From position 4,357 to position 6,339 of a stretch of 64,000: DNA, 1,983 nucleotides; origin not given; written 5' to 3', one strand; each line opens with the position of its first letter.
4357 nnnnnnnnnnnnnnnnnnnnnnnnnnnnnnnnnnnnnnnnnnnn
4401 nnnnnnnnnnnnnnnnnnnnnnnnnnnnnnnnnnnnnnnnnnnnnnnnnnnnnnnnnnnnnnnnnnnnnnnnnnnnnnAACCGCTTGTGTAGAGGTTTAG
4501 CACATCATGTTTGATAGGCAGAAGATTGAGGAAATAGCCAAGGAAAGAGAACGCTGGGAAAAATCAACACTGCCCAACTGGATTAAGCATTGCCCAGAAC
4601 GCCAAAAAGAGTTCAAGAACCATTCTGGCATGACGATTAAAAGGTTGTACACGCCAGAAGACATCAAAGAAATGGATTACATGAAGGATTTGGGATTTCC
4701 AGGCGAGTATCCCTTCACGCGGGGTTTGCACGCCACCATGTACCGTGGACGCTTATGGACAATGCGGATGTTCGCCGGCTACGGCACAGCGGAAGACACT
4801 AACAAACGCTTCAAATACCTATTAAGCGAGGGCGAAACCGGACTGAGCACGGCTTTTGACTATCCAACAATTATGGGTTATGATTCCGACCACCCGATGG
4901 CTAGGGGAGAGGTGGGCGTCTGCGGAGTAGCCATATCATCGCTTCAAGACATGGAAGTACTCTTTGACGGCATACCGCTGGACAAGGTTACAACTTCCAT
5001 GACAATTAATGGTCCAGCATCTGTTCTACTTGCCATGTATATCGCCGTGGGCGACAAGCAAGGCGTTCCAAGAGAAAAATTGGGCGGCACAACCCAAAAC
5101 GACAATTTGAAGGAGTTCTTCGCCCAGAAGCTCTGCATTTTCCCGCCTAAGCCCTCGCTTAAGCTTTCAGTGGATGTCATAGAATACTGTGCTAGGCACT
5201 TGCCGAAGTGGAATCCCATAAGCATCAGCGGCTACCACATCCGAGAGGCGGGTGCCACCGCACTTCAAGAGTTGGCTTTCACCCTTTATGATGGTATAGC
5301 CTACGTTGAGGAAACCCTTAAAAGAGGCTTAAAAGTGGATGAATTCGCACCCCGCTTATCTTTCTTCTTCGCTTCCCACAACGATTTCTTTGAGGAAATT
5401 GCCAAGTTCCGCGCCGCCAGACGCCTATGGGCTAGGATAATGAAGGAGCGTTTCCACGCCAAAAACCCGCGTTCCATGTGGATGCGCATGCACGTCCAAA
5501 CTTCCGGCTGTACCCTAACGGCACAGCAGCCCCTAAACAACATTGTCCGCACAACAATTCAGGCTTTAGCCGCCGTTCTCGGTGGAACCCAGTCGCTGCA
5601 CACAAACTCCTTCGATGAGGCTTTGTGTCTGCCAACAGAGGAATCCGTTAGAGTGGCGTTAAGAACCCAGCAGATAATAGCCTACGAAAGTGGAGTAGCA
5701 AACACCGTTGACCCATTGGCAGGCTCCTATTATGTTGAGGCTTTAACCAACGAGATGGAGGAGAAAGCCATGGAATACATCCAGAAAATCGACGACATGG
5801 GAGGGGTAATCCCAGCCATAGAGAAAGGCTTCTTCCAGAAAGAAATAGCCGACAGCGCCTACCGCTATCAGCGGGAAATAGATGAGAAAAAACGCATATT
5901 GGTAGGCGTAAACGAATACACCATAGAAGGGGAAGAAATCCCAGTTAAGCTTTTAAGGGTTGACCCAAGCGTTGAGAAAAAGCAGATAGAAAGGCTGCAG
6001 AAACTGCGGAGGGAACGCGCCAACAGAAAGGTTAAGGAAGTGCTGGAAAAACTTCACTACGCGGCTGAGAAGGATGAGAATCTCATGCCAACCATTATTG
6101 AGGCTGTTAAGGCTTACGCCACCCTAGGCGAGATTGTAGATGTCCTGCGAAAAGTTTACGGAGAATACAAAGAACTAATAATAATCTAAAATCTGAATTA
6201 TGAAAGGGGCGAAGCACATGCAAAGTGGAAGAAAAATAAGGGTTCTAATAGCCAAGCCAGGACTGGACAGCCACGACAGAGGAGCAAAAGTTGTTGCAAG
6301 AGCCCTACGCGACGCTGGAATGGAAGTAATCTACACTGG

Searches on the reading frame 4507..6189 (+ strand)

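Call 35: search_protein_families(library=pfam, proteins=[window:4507-6189:+], max_evalue=0.00001)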
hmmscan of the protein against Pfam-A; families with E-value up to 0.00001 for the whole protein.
window:4507-6189:+ (560 aa): 1 family
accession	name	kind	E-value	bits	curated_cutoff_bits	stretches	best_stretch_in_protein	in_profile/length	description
PF01642.28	MM_CoA_mutase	-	6.6e-237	787.5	22.1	1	39-552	3-512/512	Methylmalonyl-CoA mutase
